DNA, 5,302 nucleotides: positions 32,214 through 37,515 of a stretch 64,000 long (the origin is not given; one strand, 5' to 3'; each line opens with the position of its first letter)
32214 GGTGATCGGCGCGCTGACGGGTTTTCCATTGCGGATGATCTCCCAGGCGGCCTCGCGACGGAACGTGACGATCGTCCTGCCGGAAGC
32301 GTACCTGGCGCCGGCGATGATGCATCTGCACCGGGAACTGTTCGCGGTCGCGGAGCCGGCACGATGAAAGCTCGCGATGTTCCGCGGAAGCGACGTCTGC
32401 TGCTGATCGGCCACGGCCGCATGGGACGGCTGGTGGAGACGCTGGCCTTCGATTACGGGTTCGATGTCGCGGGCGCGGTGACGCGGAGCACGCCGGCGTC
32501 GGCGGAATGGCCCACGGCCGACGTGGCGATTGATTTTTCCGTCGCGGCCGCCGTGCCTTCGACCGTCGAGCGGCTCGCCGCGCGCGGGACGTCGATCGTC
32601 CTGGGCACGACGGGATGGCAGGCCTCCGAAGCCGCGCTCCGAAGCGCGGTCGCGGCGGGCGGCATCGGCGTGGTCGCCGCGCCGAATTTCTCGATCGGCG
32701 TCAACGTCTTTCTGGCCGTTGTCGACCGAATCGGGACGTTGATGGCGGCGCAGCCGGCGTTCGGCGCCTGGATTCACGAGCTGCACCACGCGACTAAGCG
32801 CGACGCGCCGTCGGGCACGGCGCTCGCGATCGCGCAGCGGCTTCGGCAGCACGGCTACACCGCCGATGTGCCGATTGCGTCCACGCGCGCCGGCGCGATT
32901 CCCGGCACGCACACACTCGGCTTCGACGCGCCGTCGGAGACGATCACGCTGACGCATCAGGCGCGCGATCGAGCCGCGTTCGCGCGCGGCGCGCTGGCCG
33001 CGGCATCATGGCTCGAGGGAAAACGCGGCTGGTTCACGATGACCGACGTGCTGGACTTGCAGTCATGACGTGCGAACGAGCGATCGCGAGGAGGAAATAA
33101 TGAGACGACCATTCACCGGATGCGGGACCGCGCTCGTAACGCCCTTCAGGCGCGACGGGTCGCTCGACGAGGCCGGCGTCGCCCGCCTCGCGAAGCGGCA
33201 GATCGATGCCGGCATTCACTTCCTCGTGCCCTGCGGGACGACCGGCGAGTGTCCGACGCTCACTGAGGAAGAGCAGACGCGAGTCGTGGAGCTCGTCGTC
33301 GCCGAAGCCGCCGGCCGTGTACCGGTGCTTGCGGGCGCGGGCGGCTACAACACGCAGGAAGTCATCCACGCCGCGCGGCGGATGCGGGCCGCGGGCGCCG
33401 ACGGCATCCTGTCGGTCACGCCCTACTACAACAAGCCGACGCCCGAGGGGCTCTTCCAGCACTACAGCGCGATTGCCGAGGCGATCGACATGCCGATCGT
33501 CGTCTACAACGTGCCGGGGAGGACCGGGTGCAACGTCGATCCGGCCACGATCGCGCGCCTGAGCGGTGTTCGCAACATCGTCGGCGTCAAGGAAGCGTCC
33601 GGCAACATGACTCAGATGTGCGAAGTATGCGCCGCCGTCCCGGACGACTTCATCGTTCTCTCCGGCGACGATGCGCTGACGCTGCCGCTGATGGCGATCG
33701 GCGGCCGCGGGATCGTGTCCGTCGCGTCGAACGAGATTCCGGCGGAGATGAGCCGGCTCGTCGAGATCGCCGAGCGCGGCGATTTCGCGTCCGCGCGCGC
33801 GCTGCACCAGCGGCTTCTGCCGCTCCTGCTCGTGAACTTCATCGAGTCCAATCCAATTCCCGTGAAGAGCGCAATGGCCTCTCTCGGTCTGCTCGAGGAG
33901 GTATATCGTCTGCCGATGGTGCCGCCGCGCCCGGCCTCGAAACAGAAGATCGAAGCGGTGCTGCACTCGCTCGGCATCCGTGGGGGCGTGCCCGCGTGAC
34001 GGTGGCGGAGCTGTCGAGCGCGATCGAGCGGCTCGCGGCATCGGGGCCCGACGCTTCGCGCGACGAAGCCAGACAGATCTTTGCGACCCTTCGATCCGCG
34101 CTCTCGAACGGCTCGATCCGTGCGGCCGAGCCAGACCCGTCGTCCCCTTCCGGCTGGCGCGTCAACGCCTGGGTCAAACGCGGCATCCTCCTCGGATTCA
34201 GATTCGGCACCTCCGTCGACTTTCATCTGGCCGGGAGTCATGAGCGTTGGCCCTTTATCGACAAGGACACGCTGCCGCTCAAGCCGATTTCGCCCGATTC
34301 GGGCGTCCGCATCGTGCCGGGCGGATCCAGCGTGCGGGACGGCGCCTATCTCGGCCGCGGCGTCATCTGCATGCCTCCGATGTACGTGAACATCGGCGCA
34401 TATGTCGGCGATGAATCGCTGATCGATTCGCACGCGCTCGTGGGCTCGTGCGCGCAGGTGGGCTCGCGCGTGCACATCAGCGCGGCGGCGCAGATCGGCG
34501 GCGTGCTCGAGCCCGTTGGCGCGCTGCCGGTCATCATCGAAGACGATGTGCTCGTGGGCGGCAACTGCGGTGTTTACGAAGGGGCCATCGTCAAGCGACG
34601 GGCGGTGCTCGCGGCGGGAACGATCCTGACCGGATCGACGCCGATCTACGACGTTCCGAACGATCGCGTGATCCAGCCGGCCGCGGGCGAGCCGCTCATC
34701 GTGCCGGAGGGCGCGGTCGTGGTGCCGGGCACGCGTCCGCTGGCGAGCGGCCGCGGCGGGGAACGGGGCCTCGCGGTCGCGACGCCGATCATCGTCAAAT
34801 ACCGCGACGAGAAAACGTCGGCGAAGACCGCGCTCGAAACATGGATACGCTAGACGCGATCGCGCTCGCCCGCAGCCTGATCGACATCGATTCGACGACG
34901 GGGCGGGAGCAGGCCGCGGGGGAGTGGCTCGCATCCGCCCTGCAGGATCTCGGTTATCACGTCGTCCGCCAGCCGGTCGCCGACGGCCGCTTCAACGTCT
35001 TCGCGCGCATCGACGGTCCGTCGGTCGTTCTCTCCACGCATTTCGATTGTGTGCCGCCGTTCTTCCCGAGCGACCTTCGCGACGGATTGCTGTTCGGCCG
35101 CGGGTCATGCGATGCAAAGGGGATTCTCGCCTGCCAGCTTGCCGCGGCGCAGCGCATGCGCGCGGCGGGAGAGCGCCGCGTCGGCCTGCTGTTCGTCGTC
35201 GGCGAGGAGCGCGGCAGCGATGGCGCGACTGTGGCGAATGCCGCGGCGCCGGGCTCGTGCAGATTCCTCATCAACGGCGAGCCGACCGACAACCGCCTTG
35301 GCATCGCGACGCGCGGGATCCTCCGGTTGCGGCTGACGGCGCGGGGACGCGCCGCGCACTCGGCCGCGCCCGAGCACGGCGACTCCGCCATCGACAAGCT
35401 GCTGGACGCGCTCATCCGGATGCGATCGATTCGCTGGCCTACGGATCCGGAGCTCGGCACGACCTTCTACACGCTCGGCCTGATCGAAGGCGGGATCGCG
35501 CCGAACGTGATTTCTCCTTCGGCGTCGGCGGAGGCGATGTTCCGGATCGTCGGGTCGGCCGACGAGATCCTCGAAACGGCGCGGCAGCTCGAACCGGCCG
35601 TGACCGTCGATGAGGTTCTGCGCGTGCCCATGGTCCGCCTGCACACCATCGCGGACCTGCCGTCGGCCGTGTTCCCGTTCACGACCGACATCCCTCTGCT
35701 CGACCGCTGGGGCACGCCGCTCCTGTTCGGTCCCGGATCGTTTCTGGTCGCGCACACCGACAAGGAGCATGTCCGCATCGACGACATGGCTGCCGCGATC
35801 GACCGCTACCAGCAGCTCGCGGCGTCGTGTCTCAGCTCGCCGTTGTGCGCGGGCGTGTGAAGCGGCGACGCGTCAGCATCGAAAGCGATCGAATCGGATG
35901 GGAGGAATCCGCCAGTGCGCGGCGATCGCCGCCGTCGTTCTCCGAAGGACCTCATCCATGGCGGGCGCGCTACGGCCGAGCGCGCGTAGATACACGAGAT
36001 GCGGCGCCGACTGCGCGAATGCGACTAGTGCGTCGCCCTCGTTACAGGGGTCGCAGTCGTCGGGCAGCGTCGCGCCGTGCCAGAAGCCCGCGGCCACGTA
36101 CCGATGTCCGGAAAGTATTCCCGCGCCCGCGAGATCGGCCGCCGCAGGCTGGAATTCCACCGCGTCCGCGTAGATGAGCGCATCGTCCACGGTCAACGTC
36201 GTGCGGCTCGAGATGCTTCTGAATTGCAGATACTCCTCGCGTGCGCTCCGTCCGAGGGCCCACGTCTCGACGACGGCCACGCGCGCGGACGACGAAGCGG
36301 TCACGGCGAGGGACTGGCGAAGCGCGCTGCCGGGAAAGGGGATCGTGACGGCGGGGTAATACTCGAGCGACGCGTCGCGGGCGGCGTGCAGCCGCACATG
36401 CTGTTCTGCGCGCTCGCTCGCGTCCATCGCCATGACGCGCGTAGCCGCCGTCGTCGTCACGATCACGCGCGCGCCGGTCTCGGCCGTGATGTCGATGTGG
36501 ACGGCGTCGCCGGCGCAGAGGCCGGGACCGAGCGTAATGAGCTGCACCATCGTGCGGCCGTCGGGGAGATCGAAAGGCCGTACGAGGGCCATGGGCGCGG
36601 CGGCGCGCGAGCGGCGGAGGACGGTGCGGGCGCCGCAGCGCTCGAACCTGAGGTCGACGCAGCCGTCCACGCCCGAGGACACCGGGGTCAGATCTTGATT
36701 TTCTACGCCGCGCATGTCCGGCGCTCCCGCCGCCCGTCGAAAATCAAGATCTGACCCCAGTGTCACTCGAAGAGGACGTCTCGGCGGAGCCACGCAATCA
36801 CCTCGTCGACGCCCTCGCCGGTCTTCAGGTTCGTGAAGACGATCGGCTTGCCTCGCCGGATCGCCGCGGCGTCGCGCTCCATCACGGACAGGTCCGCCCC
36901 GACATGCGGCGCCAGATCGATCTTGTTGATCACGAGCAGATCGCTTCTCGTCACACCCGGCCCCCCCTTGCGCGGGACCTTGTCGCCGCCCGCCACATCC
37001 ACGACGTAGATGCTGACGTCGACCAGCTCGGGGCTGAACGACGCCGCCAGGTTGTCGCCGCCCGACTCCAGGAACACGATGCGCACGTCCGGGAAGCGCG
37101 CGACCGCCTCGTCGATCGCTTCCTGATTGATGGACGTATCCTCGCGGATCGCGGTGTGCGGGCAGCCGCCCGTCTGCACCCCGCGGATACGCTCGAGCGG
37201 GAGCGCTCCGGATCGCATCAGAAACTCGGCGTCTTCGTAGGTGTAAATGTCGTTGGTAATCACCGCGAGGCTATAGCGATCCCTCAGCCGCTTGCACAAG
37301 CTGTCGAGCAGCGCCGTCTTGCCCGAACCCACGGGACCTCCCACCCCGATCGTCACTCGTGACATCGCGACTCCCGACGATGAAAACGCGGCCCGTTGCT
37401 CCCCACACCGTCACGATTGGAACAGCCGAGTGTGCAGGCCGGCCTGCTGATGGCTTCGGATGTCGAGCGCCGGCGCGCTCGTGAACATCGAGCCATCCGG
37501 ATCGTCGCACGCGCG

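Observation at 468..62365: Dispersed family of heptanucleotide tandem-repeat hairpin elements at gene boundaries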

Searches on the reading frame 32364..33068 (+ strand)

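Call 14: search_protein_families(library=pfam, proteins=[window:32364-33068:+], max_evalue=0.01)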
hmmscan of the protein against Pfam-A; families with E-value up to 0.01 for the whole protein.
window:32364-33068:+ (234 aa): 2 families
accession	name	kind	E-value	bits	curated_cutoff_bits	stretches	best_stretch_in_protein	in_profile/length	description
PF05173.19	DapB_C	-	1.9e-31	109.1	27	1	112-230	1-121/121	Dihydrodipicolinate reductase, C-terminus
PF01113.26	DapB_N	-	3.9e-13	50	25.6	1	14-109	5-124/124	Dihydrodipicolinate reductase, N-terminus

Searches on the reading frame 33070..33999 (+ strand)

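Call 59: search_protein_families(library=pfam, proteins=[window:33070-33999:+], max_evalue=0.01)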
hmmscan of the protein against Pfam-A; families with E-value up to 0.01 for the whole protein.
window:33070-33999:+ (309 aa): 1 family
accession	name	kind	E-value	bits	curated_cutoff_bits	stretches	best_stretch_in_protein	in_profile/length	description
PF00701.28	DHDPS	-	2.7e-93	312.3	22.1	1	15-299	2-287/289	Dihydrodipicolinate synthetase family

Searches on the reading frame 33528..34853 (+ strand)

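Call 14: search_protein_families(library=pfam, proteins=[window:33528-34853:+], max_evalue=0.01)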
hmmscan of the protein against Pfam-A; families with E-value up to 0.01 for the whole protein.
window:33528-34853:+ (441 aa): 3 families
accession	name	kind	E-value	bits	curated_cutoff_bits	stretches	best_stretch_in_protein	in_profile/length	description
PF14805.11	THDPS_N_2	-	2.7e-11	43.9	25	1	167-225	11-66/67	Tetrahydrodipicolinate N-succinyltransferase N-terminal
PF00132.30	Hexapep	-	7.8e-09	35.3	27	1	335-369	2-36/36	Bacterial transferase hexapeptide (six repeats)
PF14602.12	Hexapep_2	-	1.5e-08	34.7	27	1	334-368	1-33/34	Hexapeptide repeat of succinyl-transferase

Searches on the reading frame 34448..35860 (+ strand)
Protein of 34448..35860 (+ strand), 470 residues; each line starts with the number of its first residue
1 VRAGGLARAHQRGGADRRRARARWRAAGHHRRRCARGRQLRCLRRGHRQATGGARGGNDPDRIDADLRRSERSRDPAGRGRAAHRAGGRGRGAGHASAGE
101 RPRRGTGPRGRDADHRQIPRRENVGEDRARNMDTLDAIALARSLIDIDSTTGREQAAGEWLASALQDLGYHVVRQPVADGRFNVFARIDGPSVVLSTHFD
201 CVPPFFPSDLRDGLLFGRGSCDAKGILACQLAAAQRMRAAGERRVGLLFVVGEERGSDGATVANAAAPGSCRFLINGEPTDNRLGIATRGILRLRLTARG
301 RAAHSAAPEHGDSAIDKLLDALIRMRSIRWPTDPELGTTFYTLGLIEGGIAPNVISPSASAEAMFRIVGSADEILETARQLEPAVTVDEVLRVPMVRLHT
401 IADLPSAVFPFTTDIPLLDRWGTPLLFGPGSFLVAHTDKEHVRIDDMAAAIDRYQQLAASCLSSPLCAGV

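Call 14: search_protein_families(library=pfam, proteins=[window:34448-35860:+], max_evalue=0.01)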
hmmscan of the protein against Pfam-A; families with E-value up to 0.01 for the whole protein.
window:34448-35860:+ (470 aa): 3 families
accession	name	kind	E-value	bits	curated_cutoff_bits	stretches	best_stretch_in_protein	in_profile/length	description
PF01546.33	Peptidase_M20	-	4.8e-20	72.8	24.6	1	195-458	2-204/206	Peptidase family M20/M25/M40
PF07687.19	M20_dimer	-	1.9e-14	53.9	21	1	286-371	1-86/107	Peptidase dimerisation domain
PF04389.22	Peptidase_M28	-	0.0037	17.4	21.3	1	183-261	1-74/193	Peptidase family M28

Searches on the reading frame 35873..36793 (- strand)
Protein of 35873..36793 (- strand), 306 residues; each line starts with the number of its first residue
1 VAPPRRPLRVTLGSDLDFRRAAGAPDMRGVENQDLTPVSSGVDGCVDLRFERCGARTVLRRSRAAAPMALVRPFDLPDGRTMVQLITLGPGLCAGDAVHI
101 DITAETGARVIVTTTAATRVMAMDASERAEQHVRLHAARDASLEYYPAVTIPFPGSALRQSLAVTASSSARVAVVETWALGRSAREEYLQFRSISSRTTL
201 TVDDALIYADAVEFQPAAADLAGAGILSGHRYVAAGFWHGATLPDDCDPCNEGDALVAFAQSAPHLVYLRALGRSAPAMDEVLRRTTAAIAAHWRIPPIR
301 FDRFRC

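Call 14: search_protein_families(library=pfam, proteins=[window:35873-36793:-], max_evalue=0.01)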
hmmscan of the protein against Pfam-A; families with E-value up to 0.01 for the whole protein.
window:35873-36793:- (306 aa): 1 family
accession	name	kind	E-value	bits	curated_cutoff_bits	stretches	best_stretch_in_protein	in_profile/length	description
PF01774.22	UreD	-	2.1e-36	126.4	27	1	85-276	2-199/201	UreD urease accessory protein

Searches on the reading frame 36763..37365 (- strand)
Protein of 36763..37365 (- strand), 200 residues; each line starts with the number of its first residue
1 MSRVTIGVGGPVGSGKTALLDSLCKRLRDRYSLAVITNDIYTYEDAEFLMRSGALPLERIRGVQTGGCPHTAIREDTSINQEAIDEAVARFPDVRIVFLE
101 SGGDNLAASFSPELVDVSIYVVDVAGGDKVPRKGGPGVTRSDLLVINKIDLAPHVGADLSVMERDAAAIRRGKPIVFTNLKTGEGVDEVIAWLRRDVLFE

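Call 59: search_protein_families(library=pfam, proteins=[window:36763-37365:-], max_evalue=0.01)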
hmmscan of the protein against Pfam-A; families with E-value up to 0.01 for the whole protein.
window:36763-37365:- (200 aa): 4 families
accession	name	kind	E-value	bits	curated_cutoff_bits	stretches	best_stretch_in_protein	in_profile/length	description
PF02492.25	cobW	-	1.8e-37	129.1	20.7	1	5-176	2-179/180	CobW/HypB/UreG, nucleotide-binding domain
PF03308.22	MeaB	-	0.0027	17.2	23.1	0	113-191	145-229/273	Methylmalonyl Co-A mutase-associated GTPase MeaB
PF00009.33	GTP_EFTU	-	0.0054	16.8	26.5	0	4-32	4-32/188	Elongation factor Tu GTP binding domain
PF03193.22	RsgA_GTPase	-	0.0068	16.7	30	0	143-197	57-108/174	RsgA GTPase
